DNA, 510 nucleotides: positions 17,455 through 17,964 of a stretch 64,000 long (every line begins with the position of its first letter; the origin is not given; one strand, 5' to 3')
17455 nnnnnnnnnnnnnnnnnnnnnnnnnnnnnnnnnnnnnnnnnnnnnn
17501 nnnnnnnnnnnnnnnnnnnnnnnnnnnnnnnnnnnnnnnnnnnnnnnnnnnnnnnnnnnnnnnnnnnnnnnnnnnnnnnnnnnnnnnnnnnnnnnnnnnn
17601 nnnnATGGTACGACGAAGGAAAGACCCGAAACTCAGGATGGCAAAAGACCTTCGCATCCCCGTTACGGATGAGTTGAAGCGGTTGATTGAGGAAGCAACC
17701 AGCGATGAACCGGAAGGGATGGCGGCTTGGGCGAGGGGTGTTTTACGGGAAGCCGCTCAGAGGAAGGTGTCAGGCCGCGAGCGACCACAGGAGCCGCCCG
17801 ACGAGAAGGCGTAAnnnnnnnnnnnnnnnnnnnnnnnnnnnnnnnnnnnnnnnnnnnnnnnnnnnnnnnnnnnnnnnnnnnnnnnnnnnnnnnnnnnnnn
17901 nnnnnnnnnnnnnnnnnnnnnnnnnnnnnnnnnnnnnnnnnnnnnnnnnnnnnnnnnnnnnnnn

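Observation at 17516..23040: Shared palindrome CTACA-N-TGTAG in both transposase/RHH divergent promoter regions (putative autoregulatory operator)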

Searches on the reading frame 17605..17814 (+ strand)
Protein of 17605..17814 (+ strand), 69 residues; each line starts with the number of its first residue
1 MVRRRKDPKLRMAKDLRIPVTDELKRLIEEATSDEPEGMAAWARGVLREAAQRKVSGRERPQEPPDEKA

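Call 5: search_protein_families(library=pfam, proteins=[window:17605-17814:+], max_evalue=0.01)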
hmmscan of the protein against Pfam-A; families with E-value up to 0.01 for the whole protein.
window:17605-17814:+ (69 aa): 0 families

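Call 8: search_protein_families(library=ncbifam, proteins=[window:17605-17814:+], max_evalue=0.1)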
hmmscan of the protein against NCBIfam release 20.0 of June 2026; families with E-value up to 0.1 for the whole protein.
window:17605-17814:+ (69 aa): 1 family
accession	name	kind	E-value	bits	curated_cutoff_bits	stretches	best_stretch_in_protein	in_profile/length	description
NF041757.1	EfeO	equivalog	0.023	13.8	270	1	12-59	222-267/359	iron uptake system protein EfeO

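Call 38: find_homologous_proteins(query=window:17605-17814:+)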
Query window:17605-17814:+ (69 aa): 34 proteins with E <= 0.001 among 35 candidates.
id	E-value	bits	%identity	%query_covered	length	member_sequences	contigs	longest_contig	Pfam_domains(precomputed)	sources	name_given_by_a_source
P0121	2.4e-35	137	100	100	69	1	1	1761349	-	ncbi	-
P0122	1.9e-27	112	82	99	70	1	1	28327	-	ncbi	-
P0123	2.5e-24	102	88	86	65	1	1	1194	-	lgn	-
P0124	3.3e-21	92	68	99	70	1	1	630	-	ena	-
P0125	6.3e-17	79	73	87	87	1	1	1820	-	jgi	jgi:hypothetical protein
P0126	3.8e-16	76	70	83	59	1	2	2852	-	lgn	-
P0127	4.4e-16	76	67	84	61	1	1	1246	-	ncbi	-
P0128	2.0e-15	74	71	81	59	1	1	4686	-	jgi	jgi:hypothetical protein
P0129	3.0e-15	74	68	90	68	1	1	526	-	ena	-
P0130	4.6e-15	73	68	81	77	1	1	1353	-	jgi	jgi:hypothetical protein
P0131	1.6e-14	71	64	86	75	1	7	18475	-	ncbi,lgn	-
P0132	1.1e-13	69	62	91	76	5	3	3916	-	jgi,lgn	-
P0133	1.6e-13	68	68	81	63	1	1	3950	-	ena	-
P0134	1.7e-13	68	66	81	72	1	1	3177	-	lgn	-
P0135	3.5e-13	67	68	81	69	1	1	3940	-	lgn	-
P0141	1.1e-12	65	66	81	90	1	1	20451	-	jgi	jgi:hypothetical protein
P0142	1.1e-12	65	59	93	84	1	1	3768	-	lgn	-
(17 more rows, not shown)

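Call 39: find_encoding_contigs(protein=P0122, flank=2500, max_places=3)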
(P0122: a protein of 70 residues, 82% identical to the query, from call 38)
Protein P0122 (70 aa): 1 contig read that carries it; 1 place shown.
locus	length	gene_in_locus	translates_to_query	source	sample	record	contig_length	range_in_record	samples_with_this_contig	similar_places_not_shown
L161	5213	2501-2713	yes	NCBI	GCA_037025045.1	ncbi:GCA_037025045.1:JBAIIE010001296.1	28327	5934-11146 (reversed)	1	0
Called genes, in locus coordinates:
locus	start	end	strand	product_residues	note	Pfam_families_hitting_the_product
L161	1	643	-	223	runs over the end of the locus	-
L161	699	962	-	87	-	-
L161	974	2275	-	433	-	PF01609:DDE_Tnp_1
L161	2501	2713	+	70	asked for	-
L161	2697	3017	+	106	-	-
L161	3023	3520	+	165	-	-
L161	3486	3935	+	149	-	-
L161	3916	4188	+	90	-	-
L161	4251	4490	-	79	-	-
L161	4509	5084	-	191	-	-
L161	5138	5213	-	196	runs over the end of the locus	-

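Call 40: find_encoding_contigs(protein=P0123, flank=2500, max_places=3)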
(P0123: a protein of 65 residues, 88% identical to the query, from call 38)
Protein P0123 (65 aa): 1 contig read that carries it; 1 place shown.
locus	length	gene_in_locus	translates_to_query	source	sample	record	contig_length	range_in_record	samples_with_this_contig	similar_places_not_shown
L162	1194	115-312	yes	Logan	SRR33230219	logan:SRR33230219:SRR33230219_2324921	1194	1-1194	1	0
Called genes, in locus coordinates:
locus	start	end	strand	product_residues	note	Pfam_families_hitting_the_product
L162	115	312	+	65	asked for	-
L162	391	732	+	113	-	-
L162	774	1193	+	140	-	?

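Call 41: find_encoding_contigs(protein=P0125, flank=2500, max_places=3)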
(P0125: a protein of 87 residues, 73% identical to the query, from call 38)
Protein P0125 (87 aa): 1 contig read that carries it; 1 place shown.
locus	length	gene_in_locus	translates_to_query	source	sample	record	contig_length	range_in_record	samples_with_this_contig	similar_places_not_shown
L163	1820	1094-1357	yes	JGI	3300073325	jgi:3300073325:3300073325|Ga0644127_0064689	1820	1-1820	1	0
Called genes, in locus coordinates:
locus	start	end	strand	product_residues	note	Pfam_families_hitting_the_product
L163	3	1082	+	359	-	?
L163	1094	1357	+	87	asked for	-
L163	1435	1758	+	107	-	-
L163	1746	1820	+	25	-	?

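Call 45: find_encoding_contigs(protein=P0128, flank=1500, max_places=2)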
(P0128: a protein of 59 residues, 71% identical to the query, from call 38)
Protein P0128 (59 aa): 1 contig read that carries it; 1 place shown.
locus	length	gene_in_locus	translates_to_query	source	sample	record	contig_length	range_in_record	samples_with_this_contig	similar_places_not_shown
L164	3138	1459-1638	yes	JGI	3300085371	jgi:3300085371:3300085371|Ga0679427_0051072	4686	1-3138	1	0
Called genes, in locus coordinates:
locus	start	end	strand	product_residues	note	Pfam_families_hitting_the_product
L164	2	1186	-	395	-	?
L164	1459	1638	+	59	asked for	-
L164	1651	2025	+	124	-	-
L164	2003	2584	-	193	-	-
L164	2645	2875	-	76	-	-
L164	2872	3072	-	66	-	-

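Call 46: find_encoding_contigs(protein=P0131, flank=1500, max_places=2)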
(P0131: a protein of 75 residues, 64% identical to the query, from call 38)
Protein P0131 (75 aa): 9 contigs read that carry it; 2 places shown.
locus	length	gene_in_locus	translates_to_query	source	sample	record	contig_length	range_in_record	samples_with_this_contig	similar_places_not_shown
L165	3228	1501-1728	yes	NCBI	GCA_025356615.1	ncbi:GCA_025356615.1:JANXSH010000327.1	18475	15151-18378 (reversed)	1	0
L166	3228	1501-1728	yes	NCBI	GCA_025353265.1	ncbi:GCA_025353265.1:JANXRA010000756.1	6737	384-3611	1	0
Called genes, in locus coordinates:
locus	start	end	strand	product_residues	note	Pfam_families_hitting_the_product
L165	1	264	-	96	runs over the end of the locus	PF01609:DDE_Tnp_1 (weak)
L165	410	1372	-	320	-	PF04434:SWIM, PF01609:DDE_Tnp_1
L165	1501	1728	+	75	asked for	-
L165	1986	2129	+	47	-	-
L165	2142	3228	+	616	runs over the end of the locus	PF13588:HSDR_N_2, PF02384:N6_Mtase, PF01170:UPF0020 (faint), PF07669:Eco57I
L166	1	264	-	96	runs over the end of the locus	PF01609:DDE_Tnp_1 (weak)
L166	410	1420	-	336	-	PF04434:SWIM, PF01609:DDE_Tnp_1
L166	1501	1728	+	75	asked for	-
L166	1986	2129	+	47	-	-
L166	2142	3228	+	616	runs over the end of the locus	PF13588:HSDR_N_2, PF02384:N6_Mtase, PF01170:UPF0020 (faint), PF07669:Eco57I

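Call 47: find_encoding_contigs(protein=P0133, flank=1500, max_places=2)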
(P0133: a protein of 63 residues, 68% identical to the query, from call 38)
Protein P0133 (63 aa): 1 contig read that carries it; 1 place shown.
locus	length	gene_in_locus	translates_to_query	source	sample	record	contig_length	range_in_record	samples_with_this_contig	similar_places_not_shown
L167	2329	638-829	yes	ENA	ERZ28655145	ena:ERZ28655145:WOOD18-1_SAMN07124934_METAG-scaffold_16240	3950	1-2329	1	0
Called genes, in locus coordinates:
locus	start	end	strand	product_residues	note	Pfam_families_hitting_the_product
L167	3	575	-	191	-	?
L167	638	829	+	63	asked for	-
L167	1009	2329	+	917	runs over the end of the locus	PF02384:N6_Mtase (weak)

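Call 48: find_encoding_contigs(protein=P0141, flank=1500, max_places=2)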
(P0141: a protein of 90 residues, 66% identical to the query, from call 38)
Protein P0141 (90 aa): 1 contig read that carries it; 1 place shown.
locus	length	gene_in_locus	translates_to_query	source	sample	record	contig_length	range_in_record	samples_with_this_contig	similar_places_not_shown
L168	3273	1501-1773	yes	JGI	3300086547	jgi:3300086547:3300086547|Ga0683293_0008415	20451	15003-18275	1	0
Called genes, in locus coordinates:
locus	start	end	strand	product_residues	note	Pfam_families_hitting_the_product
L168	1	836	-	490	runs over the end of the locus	-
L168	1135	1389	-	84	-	-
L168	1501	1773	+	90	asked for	-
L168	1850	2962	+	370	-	PF03235:GmrSD_N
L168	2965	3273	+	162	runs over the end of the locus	PF18735:HEPN_RiboL-PSP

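Call 49: find_encoding_contigs(protein=P0142, flank=1500, max_places=2)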
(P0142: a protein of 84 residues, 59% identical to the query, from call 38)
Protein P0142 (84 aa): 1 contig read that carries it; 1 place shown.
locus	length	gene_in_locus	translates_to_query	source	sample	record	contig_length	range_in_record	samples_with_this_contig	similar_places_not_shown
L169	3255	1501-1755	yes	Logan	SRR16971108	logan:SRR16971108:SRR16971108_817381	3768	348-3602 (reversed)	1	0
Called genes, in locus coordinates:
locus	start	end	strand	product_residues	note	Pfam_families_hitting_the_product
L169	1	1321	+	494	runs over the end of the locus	?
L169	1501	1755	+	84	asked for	-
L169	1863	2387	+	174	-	-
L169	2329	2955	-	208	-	-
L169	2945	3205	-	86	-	-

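Call 55: search_solved_structures(query=A4, max_evalue=10)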
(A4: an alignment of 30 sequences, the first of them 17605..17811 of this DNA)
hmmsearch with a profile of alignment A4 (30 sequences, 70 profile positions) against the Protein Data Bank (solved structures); distinct sequences matched with E-value up to 10: 2.
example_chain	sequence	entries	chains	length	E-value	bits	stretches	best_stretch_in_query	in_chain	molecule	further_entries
2ed6_A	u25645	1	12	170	1.5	12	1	11-23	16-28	25kDa structural protein VP25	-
9fia_Bc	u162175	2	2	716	2.2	11.5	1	30-53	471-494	Enoyl-CoA hydratase/isomerase family protein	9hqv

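Call 68: predict_structure(alignment_id=A4)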
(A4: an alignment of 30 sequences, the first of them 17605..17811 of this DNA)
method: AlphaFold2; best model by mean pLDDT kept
length: 69 residues; sequences in the alignment: 30
mean_pLDDT: 72.3   pTM: 0.43
mean pLDDT of the five models: 72.3, 69.0, 68.9, 67.7, 67.0
residues with pLDDT >= 90: 0; 70-90: 41; 50-70: 26; < 50: 2
segments of 3 or more residues with pLDDT < 50: none
pLDDT, mean of each block of 10 residues (from residue 1): 60 65 83 78 86 77 54
secondary structure, 60 per line:
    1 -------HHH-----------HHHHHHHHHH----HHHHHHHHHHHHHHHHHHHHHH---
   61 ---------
elements in order: H22-31 H36-57

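Call 70: fold_search(model_id=the predicted structure, library=pdb)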
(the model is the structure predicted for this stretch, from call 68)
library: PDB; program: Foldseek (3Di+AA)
matches with E <= 10: 28; with E <= 0.001: 0
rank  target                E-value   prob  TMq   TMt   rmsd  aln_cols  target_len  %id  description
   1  6gts_C                1.7e+00  0.12  0.33  0.30   5.0        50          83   24  Structure of the AtaT-AtaR complex bound DNA (released 2019-03-06)
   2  5zgn_B                3.1e+00  0.12  0.42  0.37   4.6        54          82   20  The crystal structure of KacTA-DNA complex (released 2019-04-03)
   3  5zgn_A                3.6e+00  0.14  0.47  0.47   3.1        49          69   20  The crystal structure of KacTA-DNA complex (released 2019-04-03)
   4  2mv3_MODEL_1_A        4.3e+00  0.05  0.24  0.20  11.2        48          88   17  The N-domain of the AAA metalloproteinase Yme1 from Saccharomyces cerevisiae (released 2015-01-28)
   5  6gto                  4.6e+00  0.13  0.44  0.48   3.8        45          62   20  Structure of the AtaR antitoxin (released 2019-03-06)
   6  7ycv_B                4.6e+00  0.09  0.36  0.42   4.5        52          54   13  The Dimeric Format of Truncated PrpA (2-54)and RHH Domain of PrpA (released 2022-09-21)
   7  9grx_h                5.5e+00  0.06  0.36  0.28  10.8        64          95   11  NDH-PSI-LHCI supercomplex from S. oleracea (released 2025-02-12)
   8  2wvd_B                5.5e+00  0.06  0.34  0.20   5.8        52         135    8  Structural and mechanistic insights into Helicobacter pylori NikR function (released 2010-01-19)
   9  6q9d_V2               5.5e+00  0.06  0.29  0.13   5.4        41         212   29  CI Peripheral Arm focused refinement from Ovine respiratory SC I+III2 (released 2019-08-21)
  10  7r47_E                6.4e+00  0.05  0.29  0.12   5.7        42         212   28  Bovine complex I in the presence of IM1761092, deactive class iii (Composite map) (released 2023-02-08)
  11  7r5a_D                7.0e+00  0.08  0.38  0.48   3.4        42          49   17  Vibrio cholera ParD2:ParE2 antitoxin:toxin complex (released 2022-04-27)
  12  9nko_A                7.0e+00  0.07  0.29  0.35   4.6        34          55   24  Coevolved affibody pair A3B3 (released 2026-02-04)
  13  7tql_N                7.0e+00  0.06  0.33  0.17  12.5        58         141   19  CryoEM structure of the human 40S small ribosomal subunit in complex with translation initiation factors eIF1A and eIF (released 2022-04-27)
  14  7ak5_E                7.0e+00  0.05  0.30  0.13   5.4        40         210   32  Cryo-EM structure of respiratory complex I in the deactive state from Mus musculus at 3.2 A (released 2021-02-03)
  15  6g2j_E                7.6e+00  0.04  0.29  0.12   5.4        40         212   32  Mouse mitochondrial complex I in the active state (released 2018-06-06)
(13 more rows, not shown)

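Call 75: search_protein_families(library=pfam, alignment_id=A4, max_evalue=0.05)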
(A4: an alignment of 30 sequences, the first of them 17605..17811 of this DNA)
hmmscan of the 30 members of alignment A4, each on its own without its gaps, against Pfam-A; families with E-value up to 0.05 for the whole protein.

A. member 1, window:17605-17811:+ (69 aa): 0 families

B. families by the number of members that match (of 30 scanned): 0 families
